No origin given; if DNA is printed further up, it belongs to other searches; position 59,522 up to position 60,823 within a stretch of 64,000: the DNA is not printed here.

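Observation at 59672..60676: Orphan sterol-methyltransferase-like gene inserted between the DUF1998 helicase and the Tad locus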

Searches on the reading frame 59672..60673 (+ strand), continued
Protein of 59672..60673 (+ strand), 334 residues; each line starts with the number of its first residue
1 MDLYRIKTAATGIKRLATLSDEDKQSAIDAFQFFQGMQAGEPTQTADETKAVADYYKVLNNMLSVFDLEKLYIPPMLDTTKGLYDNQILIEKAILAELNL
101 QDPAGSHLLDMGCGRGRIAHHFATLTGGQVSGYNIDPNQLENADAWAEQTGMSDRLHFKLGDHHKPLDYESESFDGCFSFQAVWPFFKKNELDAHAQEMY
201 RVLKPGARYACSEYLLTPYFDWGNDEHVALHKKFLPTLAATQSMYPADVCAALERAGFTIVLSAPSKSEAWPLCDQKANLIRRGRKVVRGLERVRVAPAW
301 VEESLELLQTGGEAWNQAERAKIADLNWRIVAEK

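Call 33: search_protein_families(library=pfam, proteins=[L015:7081-7896:+, L015:5043-6791:-, L015:9123-10715:+, L015:10797-11702:-, L006:6888-7925:-, L006:6084-6866:+, L006:9477-10913:+, L008:5697-7871:+, L008:9064-9888:-, L009:6018-7913:-], max_evalue=0.00001)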
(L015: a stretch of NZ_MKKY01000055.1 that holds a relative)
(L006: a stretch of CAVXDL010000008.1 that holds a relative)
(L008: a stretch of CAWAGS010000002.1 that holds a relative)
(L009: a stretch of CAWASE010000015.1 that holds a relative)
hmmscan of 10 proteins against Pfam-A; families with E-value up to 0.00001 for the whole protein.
L015:7081-7896:+ (272 aa): 1 family
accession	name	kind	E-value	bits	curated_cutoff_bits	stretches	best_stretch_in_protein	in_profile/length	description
PF02698.23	DUF218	-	1.9e-21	76.8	27.6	1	103-241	2-132/133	DUF218 domain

L015:5043-6791:- (583 aa): 2 families
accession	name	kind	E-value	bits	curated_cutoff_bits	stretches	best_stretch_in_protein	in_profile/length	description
PF00501.34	AMP-binding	-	6.5e-81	272.5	29.9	1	73-439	16-384/384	AMP-binding enzyme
PF13193.12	AMP-binding_C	-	1.1e-17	65.2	24.5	1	487-562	1-76/76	AMP-binding enzyme C-terminal domain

L015:9123-10715:+ (531 aa): 11 families
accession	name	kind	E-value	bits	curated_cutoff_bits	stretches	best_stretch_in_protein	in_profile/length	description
PF00005.33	ABC_tran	-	4.2e-54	183.3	25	2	341-475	2-137/137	ABC transporter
PF13304.12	AAA_21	-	3.5e-15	57.3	27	0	33-59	3-34/304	AAA domain, putative AbiEii toxin, Type IV TA system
PF02463.25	SMC_N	-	6.2e-10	39.3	40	0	352-370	26-44/220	RecF/RecN/SMC N terminal domain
PF12848.13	ABC_tran_Xtn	-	2.1e-09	37.8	25.9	1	231-282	1-52/85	ABC transporter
PF13476.12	AAA_23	-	3.5e-09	38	27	0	353-371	22-40/201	AAA domain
PF13555.12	AAA_29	-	4e-09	36.5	27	0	339-370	11-42/61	P-loop containing region of AAA domain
PF00006.31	ATP-synt_ab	-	4.4e-07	30.2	29.5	0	343-373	7-37/213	ATP synthase alpha/beta family, nucleotide-binding domain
PF01926.29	MMR_HSR1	-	1.1e-06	29.1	21.9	0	352-407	1-55/113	50S ribosome-binding GTPase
PF13401.12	AAA_22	-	2e-06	28.6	27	0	353-472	8-92/130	AAA domain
PF13191.12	AAA_16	-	6.8e-06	27.1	32.6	0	32-127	27-123/167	AAA ATPase domain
PF13521.12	AAA_28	-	8e-06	26.6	27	0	352-370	1-19/164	AAA domain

L015:10797-11702:- (302 aa): 2 families
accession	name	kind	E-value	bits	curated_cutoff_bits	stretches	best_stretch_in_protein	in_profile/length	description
PF20789.3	4HBT_3C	-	1.9e-25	90.1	24.1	1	163-299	9-139/140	Acyl-CoA thioesterase C-terminal domain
PF13622.12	4HBT_3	-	9.5e-21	74.3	24.3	1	68-145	7-83/83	Acyl-CoA thioesterase N-terminal domain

L006:6888-7925:- (346 aa): 0 families

L006:6084-6866:+ (261 aa): 2 families
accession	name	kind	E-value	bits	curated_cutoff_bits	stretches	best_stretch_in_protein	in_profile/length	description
PF10979.13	DUF2786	-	3.2e-15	56.2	23.9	1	4-42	1-39/40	Protein of unknown function (DUF2786)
PF23771.1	DUF7168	-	9e-11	42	25.5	1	77-191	24-127/140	Domain of unknown function (DUF7168)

L006:9477-10913:+ (479 aa): 3 families
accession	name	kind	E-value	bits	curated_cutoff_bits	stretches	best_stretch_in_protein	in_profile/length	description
PF07228.17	SpoIIE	-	1.3e-20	74.6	25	1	57-183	2-129/192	Stage II sporulation protein E (SpoIIE)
PF13581.12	HATPase_c_2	-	3.6e-17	63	27.4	1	247-356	2-123/127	Histidine kinase-like ATPase domain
PF13466.11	STAS_2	-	1.6e-06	28.6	29.2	1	391-448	1-57/80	STAS domain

L008:5697-7871:+ (725 aa): 1 family
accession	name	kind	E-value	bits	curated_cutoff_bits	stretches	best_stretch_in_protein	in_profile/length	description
PF03176.21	MMPL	-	5.9e-68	229.7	20.5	2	71-356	4-301/333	MMPL family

L008:9064-9888:- (275 aa): 0 families

L009:6018-7913:- (632 aa): 3 families
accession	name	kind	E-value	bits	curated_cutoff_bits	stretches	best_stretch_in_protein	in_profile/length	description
PF01380.27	SIS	-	2.2e-57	192.9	25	2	317-438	6-128/131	SIS domain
PF13522.11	GATase_6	-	1.9e-16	60.7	27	1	86-209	12-123/130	Glutamine amidotransferase domain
PF13537.11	GATase_7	-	6.7e-13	49.2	25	1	100-220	9-121/123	Glutamine amidotransferase domain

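Call 35: search_protein_families(library=pfam, proteins=[L007:7192-8001:-, L007:5844-6476:+, L007:4489-5814:-, L007:3847-4446:+, L014:6895-7779:+, L014:4896-6803:+, L014:9141-10379:-, L014:10471-11700:-, L016:6199-7620:+, L016:9210-9911:+], max_evalue=0.00001)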
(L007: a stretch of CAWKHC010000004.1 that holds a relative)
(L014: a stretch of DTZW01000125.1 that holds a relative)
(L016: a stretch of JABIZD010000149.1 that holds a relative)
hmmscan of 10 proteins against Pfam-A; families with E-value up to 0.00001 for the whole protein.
L007:7192-8001:- (270 aa): 1 family
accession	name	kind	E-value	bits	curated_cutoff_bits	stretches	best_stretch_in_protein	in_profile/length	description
PF00440.29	TetR_N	-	9.1e-06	25.8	24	0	56-102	2-47/47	Bacterial regulatory proteins, tetR family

L007:5844-6476:+ (211 aa): 1 family
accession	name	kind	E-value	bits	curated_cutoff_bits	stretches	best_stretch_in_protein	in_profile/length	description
PF00440.29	TetR_N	-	1.4e-15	57.2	24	1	26-71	1-46/47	Bacterial regulatory proteins, tetR family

L007:4489-5814:- (442 aa): 1 family
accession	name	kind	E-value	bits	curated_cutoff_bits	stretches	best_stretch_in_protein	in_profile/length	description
PF00144.29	Beta-lactamase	-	4.4e-28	98.9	27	1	100-305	43-273/329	Beta-lactamase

L007:3847-4446:+ (200 aa): 1 family
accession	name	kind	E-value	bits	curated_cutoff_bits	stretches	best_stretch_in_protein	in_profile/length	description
PF02720.22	DUF222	-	1.4e-10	41.4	24.4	1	10-122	194-306/306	Domain of unknown function (DUF222)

L014:6895-7779:+ (295 aa): 4 families
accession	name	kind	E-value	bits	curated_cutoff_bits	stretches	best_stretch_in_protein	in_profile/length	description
PF13561.12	adh_short_C2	-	4.3e-63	213.5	27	1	51-293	3-235/236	Enoyl-(Acyl carrier protein) reductase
PF00106.31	adh_short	-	5.2e-56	189.6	26.6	1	43-236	1-192/195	short chain dehydrogenase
PF08659.16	KR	-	3.4e-12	47.1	22.6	1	45-194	3-152/180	KR domain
PF23441.1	SDR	-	1.6e-09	38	27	1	92-293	66-255/258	SDR-like rossmann domain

L014:4896-6803:+ (636 aa): 1 family
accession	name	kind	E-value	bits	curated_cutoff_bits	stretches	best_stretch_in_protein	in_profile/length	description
PF01179.26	Cu_amine_oxid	-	8.4e-143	476.6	27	1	219-618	2-407/407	Copper amine oxidase, enzyme domain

L014:9141-10379:- (413 aa): 2 families
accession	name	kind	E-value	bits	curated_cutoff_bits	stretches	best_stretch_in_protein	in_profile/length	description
PF06863.17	DUF1254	-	7.7e-30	104.2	22.2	1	40-168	3-132/133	Protein of unknown function (DUF1254)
PF06742.16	DUF1214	-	2e-29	102.8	25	1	290-394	2-110/112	Protein of unknown function (DUF1214)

L014:10471-11700:- (410 aa): 2 families
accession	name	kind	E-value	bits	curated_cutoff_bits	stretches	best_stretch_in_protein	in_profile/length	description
PF14226.12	DIOX_N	-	7e-15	56.2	27.3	1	18-141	1-116/117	non-haem dioxygenase in morphine synthesis N-terminal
PF03171.26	2OG-FeII_Oxy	-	1.4e-10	41.8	23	1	224-319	21-100/101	2OG-Fe(II) oxygenase superfamily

L016:6199-7620:+ (474 aa): 1 family
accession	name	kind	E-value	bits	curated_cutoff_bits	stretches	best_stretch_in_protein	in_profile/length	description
PF00474.23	SSF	-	2e-36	126.2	22.8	1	34-419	1-404/406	Sodium:solute symporter family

L016:9210-9911:+ (234 aa): 0 families

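Call 40: search_protein_representatives(protein=window:59672-60673:+)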
Query: 334 residues. Proteins with E-value up to 0.001 (for the whole library): 2756; up to 1e-10: 267; up to 1e-30: 79. The best 150 are listed.
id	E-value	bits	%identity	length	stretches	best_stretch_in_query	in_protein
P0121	1.0e-107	376.9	74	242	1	1-221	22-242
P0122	1.1e-103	363.6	75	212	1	1-211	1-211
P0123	1.5e-76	274.5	41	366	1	3-334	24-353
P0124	1.1e-75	271.6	82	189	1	95-237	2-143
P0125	2.7e-69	250.6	52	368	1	3-230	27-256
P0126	2.3e-68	247.5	69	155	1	32-185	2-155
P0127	5.1e-66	239.8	77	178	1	1-141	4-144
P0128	1.0e-64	235.6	49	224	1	111-334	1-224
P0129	1.4e-60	222.0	55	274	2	141-232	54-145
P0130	4.5e-59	217.0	54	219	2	190-334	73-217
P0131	7.6e-57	209.7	76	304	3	105-164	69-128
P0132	5.6e-56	206.8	35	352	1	4-334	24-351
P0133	7.9e-56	206.4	80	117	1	152-263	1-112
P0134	1.1e-55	205.8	75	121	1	215-334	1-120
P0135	1.5e-54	202.1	75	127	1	51-168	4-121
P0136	8.1e-49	183.3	33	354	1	4-334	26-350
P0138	1.2e-47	179.4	33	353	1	4-334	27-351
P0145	8.2e-43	163.6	34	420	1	51-333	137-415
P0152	3.3e-41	158.3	30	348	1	3-334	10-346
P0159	2.4e-39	152.2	29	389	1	3-334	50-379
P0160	8.8e-39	150.3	30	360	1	6-332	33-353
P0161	2.0e-38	149.1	29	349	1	2-334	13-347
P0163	7.4e-38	147.3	34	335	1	24-263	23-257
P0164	1.2e-37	146.6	32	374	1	4-332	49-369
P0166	4.2e-37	144.8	33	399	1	6-334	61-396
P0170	2.2e-36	142.5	34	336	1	13-334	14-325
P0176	5.9e-35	137.7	31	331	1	48-334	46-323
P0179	1.7e-34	136.3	33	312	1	48-334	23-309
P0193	1.3e-31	126.8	29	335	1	43-332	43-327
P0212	7.2e-29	117.7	30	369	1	19-334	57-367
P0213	7.3e-29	117.7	29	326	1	5-332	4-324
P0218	7.2e-28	114.5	32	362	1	3-334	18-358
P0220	1.4e-27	113.5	29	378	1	44-328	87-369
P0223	3.3e-27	112.3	30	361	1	52-334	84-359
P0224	3.7e-27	112.1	30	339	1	49-334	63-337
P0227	1.6e-26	110.1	27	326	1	28-334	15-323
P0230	1.5e-25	106.8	31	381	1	46-334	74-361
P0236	5.4e-25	105.0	32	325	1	50-281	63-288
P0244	3.5e-23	99.0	25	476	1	44-330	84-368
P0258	7.6e-21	91.4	35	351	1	47-263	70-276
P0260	1.3e-20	90.6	29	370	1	53-314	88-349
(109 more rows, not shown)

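Call 41: search_protein_families(library=pfam, proteins=[P0123, P0132, P0136, P0138, P0152, P0159, P0160, P0161, P0164, P0166], max_evalue=0.01)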
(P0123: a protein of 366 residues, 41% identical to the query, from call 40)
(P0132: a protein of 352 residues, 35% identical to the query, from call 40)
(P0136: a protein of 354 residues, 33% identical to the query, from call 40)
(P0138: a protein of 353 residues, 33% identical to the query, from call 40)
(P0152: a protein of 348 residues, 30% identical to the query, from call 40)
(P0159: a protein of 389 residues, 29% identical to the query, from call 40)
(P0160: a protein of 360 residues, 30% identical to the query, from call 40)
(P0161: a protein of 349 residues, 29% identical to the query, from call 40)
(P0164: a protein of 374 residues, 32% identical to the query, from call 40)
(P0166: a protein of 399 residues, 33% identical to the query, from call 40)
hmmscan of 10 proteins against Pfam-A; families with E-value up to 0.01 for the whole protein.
P0123 (366 aa): 10 families
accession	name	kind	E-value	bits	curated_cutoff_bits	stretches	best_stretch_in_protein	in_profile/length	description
PF13649.12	Methyltransf_25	-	9.5e-17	61.9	27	1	127-225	1-96/97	Methyltransferase domain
PF13847.12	Methyltransf_31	-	2.9e-16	59.9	27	1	123-249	3-128/145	Methyltransferase domain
PF08241.18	Methyltransf_11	-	6.4e-14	52.8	21.2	1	128-228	1-93/95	Methyltransferase domain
PF02353.26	CMAS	-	1.3e-08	35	27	1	113-181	52-120/273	Mycolic acid cyclopropane synthetase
PF01209.24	Ubie_methyltran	-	2.5e-08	34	20.1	1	113-232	37-153/233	ubiE/COQ5 methyltransferase family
PF13489.12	Methyltransf_23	-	5.2e-08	33.2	27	1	121-279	20-161/164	Methyltransferase domain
PF08242.18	Methyltransf_12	-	9e-08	33.2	30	1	128-226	1-96/98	Methyltransferase domain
PF13679.12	Methyltransf_32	-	0.00043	20.7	27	1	115-183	16-90/143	Methyltransferase domain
PF06325.19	PrmA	-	0.00046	20.2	22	1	121-181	159-219/296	Ribosomal protein L11 methyltransferase (PrmA)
PF05175.20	MTS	-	0.0017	18.5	23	1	114-187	22-95/170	Methyltransferase small domain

P0132 (352 aa): 12 families
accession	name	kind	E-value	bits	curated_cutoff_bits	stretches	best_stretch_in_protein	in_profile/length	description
PF13847.12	Methyltransf_31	-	5.9e-20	71.9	27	1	121-234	3-114/145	Methyltransferase domain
PF13649.12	Methyltransf_25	-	8.3e-19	68.5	27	1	125-225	1-97/97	Methyltransferase domain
PF08241.18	Methyltransf_11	-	5.7e-16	59.4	21.2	1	126-227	1-93/95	Methyltransferase domain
PF08242.18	Methyltransf_12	-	7.4e-12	46.3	30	1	126-226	1-97/98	Methyltransferase domain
PF02353.26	CMAS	-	9.5e-12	45.2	27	1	106-250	47-182/273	Mycolic acid cyclopropane synthetase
PF01209.24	Ubie_methyltran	-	1.2e-06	28.5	20.1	1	115-232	41-154/233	ubiE/COQ5 methyltransferase family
PF13489.12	Methyltransf_23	-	8.3e-05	22.8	27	1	120-278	21-161/164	Methyltransferase domain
PF01135.25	PCMT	-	0.00015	22.1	20.3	1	112-204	64-155/210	Protein-L-isoaspartate(D-aspartate) O-methyltransferase (PCMT)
PF05175.20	MTS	-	0.0015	18.6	23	1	121-186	31-95/170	Methyltransferase small domain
PF07021.18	MetW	-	0.0024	17.9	21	1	119-195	11-79/193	Methionine biosynthesis protein MetW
PF08704.16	GCD14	-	0.0049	17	26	0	116-196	35-118/247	tRNA methyltransferase complex GCD14 subunit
PF13679.12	Methyltransf_32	-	0.0072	16.7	27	1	123-180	27-88/143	Methyltransferase domain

P0136 (354 aa): 14 families
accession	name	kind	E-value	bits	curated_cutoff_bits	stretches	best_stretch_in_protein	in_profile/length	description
PF08241.18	Methyltransf_11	-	1.3e-20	74.2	21.2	1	126-224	1-94/95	Methyltransferase domain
PF13649.12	Methyltransf_25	-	3.6e-19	69.7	27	1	125-220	1-96/97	Methyltransferase domain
PF13847.12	Methyltransf_31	-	4.3e-18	65.8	27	1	122-229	4-113/145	Methyltransferase domain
PF13489.12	Methyltransf_23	-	9.3e-14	51.9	27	1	118-275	19-162/164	Methyltransferase domain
PF08242.18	Methyltransf_12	-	2.4e-11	44.6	30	1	126-223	1-98/98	Methyltransferase domain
PF01209.24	Ubie_methyltran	-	1.2e-09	38.3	20.1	1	121-255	47-180/233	ubiE/COQ5 methyltransferase family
PF02353.26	CMAS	-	4.8e-08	33.1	27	1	113-274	54-212/273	Mycolic acid cyclopropane synthetase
PF06325.19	PrmA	-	8e-06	26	22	1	121-175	161-215/296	Ribosomal protein L11 methyltransferase (PrmA)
PF08498.15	Sterol_MT_C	-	9.4e-05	22.9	21.7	1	298-351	12-65/66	Sterol methyltransferase C-terminal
PF05175.20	MTS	-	9.4e-05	22.6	23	1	117-184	27-94/170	Methyltransferase small domain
PF07021.18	MetW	-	0.00042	20.4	21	1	119-217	11-102/193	Methionine biosynthesis protein MetW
PF01135.25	PCMT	-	0.0013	19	20.3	1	112-159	64-113/210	Protein-L-isoaspartate(D-aspartate) O-methyltransferase (PCMT)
PF09445.16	Methyltransf_15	-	0.0023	18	22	1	124-182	3-60/165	RNA cap guanine-N2 methyltransferase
PF13679.12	Methyltransf_32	-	0.0057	17.1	27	1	121-179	25-88/143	Methyltransferase domain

P0138 (353 aa): 17 families
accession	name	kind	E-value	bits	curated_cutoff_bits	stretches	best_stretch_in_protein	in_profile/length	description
PF08241.18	Methyltransf_11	-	1.7e-21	77.1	21.2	1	127-226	1-95/95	Methyltransferase domain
PF13649.12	Methyltransf_25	-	8.3e-21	74.9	27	1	126-222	1-97/97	Methyltransferase domain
PF13847.12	Methyltransf_31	-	1.5e-16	60.8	27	1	121-230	2-113/145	Methyltransferase domain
PF08242.18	Methyltransf_12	-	1.9e-12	48.2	30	1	127-223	1-97/98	Methyltransferase domain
PF01209.24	Ubie_methyltran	-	5.4e-11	42.7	20.1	1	110-225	35-150/233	ubiE/COQ5 methyltransferase family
PF13489.12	Methyltransf_23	-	7.8e-11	42.4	27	1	120-277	20-163/164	Methyltransferase domain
PF02353.26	CMAS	-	9.2e-11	42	27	1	105-230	45-168/273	Mycolic acid cyclopropane synthetase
PF05175.20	MTS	-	1.3e-05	25.4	23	1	116-186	25-95/170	Methyltransferase small domain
PF07021.18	MetW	-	1.4e-05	25.3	21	1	120-219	11-103/193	Methionine biosynthesis protein MetW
PF02475.24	TRM5-TYW2_MTfase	-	0.00018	21.9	28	1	106-230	20-139/164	TRM5/TYW2 methyltransferase domain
PF13578.12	Methyltransf_24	-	0.00064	21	26.3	1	129-229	3-105/105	Methyltransferase domain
PF06325.19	PrmA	-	0.00083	19.4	22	1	121-183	160-223/296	Ribosomal protein L11 methyltransferase (PrmA)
PF00891.24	Methyltransf_2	-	0.0017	18.2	22.3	1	102-248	42-187/210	O-methyltransferase domain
PF01596.23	Methyltransf_3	-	0.0031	17.3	22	1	119-230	41-156/204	O-methyltransferase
PF00398.26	RrnaAD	-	0.0031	17.1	24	1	113-182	21-86/263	Ribosomal RNA adenine dimethylase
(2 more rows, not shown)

P0152 (348 aa): 18 families
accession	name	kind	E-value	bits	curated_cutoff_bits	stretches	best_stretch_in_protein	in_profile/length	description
PF08241.18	Methyltransf_11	-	8e-22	78.1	21.2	1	121-220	1-94/95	Methyltransferase domain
PF13649.12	Methyltransf_25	-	5.9e-20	72.2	27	1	120-217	1-97/97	Methyltransferase domain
PF13847.12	Methyltransf_31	-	1.6e-19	70.5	27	1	114-267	1-145/145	Methyltransferase domain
PF01209.24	Ubie_methyltran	-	1.6e-14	54.3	20.1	1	107-263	38-192/233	ubiE/COQ5 methyltransferase family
PF08242.18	Methyltransf_12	-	3.1e-12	47.5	30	1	121-219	1-98/98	Methyltransferase domain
PF02353.26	CMAS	-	1.2e-10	41.6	27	1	99-220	45-163/273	Mycolic acid cyclopropane synthetase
PF13489.12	Methyltransf_23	-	2.6e-10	40.7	27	1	114-271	20-162/164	Methyltransferase domain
PF00891.24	Methyltransf_2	-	9e-08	32.1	22.3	1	93-268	39-209/210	O-methyltransferase domain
PF05175.20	MTS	-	2.1e-06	27.9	23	1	111-177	26-92/170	Methyltransferase small domain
PF01135.25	PCMT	-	1.5e-05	25.3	20.3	1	99-167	56-126/210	Protein-L-isoaspartate(D-aspartate) O-methyltransferase (PCMT)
PF06325.19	PrmA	-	3.6e-05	23.8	22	1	114-219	159-256/296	Ribosomal protein L11 methyltransferase (PrmA)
PF13578.12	Methyltransf_24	-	0.00034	21.9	26.3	1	121-221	1-102/105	Methyltransferase domain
PF07021.18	MetW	-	0.0013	18.9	21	1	114-213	11-102/193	Methionine biosynthesis protein MetW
PF00398.26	RrnaAD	-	0.0015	18.1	24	1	109-172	23-87/263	Ribosomal RNA adenine dimethylase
PF06080.18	DUF938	-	0.0018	18.6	27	1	115-219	24-135/202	Protein of unknown function (DUF938)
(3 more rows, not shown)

P0159 (389 aa): 9 families
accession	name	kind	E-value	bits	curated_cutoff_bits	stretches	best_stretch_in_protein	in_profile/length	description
PF08241.18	Methyltransf_11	-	1.4e-20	74.1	21.2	1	154-252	1-93/95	Methyltransferase domain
PF13649.12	Methyltransf_25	-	3.4e-20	73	27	1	153-249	1-96/97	Methyltransferase domain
PF13847.12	Methyltransf_31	-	5e-18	65.6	27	1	150-269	4-114/145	Methyltransferase domain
PF01209.24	Ubie_methyltran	-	3.5e-14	53.1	20.1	1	143-256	41-153/233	ubiE/COQ5 methyltransferase family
PF08242.18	Methyltransf_12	-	4.5e-12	47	30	1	154-251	1-97/98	Methyltransferase domain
PF13489.12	Methyltransf_23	-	1.3e-08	35.2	27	1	150-304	23-162/164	Methyltransferase domain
PF02353.26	CMAS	-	3e-07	30.5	27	1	141-248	54-158/273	Mycolic acid cyclopropane synthetase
PF01728.25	FtsJ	-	0.0018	18.6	24.1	1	146-212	17-78/181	FtsJ-like methyltransferase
PF07021.18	MetW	-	0.0092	16.1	21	0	147-246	11-102/193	Methionine biosynthesis protein MetW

P0160 (360 aa): 10 families
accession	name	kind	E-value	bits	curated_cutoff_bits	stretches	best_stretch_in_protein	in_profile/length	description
PF08241.18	Methyltransf_11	-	4.4e-21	75.8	21.2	1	129-228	1-93/95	Methyltransferase domain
PF13649.12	Methyltransf_25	-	1.1e-20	74.5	27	1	128-226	1-97/97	Methyltransferase domain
PF13847.12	Methyltransf_31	-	5e-15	55.9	27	1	127-245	6-120/145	Methyltransferase domain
PF08242.18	Methyltransf_12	-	5.1e-12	46.8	30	1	129-228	1-98/98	Methyltransferase domain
PF01209.24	Ubie_methyltran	-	8.9e-12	45.3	20.1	1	110-268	33-188/233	ubiE/COQ5 methyltransferase family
PF13489.12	Methyltransf_23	-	1.2e-09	38.5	27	1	126-279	24-161/164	Methyltransferase domain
PF02353.26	CMAS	-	2.4e-09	37.4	27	1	114-229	52-163/273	Mycolic acid cyclopropane synthetase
PF08498.15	Sterol_MT_C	-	0.0011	19.4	21.7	1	304-356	13-65/66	Sterol methyltransferase C-terminal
PF01135.25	PCMT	-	0.0017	18.6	20.3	1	116-188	65-138/210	Protein-L-isoaspartate(D-aspartate) O-methyltransferase (PCMT)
PF07021.18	MetW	-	0.0086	16.2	21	0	122-163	11-52/193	Methionine biosynthesis protein MetW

P0161 (349 aa): 9 families
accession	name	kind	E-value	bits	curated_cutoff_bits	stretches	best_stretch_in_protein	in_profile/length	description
PF08241.18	Methyltransf_11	-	6.3e-15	56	21.2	1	122-221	1-94/95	Methyltransferase domain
PF13649.12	Methyltransf_25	-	1.5e-14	54.9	27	1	121-218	1-97/97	Methyltransferase domain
PF13847.12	Methyltransf_31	-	3.9e-14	53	27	1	118-234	4-114/145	Methyltransferase domain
PF08242.18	Methyltransf_12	-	7.1e-09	36.7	30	1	122-220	1-98/98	Methyltransferase domain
PF02353.26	CMAS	-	1.7e-08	34.6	27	1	96-231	41-173/273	Mycolic acid cyclopropane synthetase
PF13489.12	Methyltransf_23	-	1.8e-06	28.2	27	1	117-272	22-162/164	Methyltransferase domain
PF05148.21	Methyltransf_8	-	0.0045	17.3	27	0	152-224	95-158/219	Hypothetical methyltransferase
PF01209.24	Ubie_methyltran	-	0.0059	16.4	20.1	1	114-228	44-157/233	ubiE/COQ5 methyltransferase family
PF05175.20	MTS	-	0.007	16.5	23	0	107-179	21-93/170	Methyltransferase small domain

P0164 (374 aa): 13 families
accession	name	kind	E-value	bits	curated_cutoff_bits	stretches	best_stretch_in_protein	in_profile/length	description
PF08241.18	Methyltransf_11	-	1.7e-19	70.6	21.2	1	147-246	1-95/95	Methyltransferase domain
PF13847.12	Methyltransf_31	-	1.7e-18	67.2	27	1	141-250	2-113/145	Methyltransferase domain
PF13649.12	Methyltransf_25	-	4.8e-18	66.1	27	1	146-242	1-97/97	Methyltransferase domain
PF13489.12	Methyltransf_23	-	1.3e-13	51.5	27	1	142-296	22-162/164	Methyltransferase domain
PF01209.24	Ubie_methyltran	-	1.1e-11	44.9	20.1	1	130-276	35-180/233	ubiE/COQ5 methyltransferase family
PF08242.18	Methyltransf_12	-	3.2e-11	44.3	30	1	147-244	1-98/98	Methyltransferase domain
PF02353.26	CMAS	-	1e-05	25.4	27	1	132-298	52-215/273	Mycolic acid cyclopropane synthetase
PF07021.18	MetW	-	2.4e-05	24.5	21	1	140-238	11-102/193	Methionine biosynthesis protein MetW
PF05175.20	MTS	-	4.2e-05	23.7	23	1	139-214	28-101/170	Methyltransferase small domain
PF00891.24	Methyltransf_2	-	0.00051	19.9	22.3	1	121-264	41-181/210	O-methyltransferase domain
PF01135.25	PCMT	-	0.0016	18.7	20.3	1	128-244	59-169/210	Protein-L-isoaspartate(D-aspartate) O-methyltransferase (PCMT)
PF06325.19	PrmA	-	0.0016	18.5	22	1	141-195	160-212/296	Ribosomal protein L11 methyltransferase (PrmA)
PF08003.17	Methyltransf_9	-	0.0037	16.7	23.8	1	138-245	111-216/315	Protein of unknown function (DUF1698)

P0166 (399 aa): 9 families
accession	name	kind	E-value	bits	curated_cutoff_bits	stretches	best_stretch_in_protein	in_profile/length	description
PF13847.12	Methyltransf_31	-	2.2e-18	66.8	27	1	166-275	4-113/145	Methyltransferase domain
PF08241.18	Methyltransf_11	-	3.8e-18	66.4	21.2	1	171-269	2-93/95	Methyltransferase domain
PF13649.12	Methyltransf_25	-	1.6e-17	64.4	27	1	169-267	1-97/97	Methyltransferase domain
PF08242.18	Methyltransf_12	-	1.5e-12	48.5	30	1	171-269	2-98/98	Methyltransferase domain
PF13489.12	Methyltransf_23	-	3.5e-11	43.5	27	1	166-321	23-162/164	Methyltransferase domain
PF01209.24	Ubie_methyltran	-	6.1e-07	29.5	20.1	1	162-277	44-157/233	ubiE/COQ5 methyltransferase family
PF02353.26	CMAS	-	2.8e-06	27.3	27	1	155-324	52-216/273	Mycolic acid cyclopropane synthetase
PF05175.20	MTS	-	6.1e-05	23.2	23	1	157-240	23-102/170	Methyltransferase small domain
PF05148.21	Methyltransf_8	-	0.0015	18.9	27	0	165-269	72-154/219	Hypothetical methyltransferase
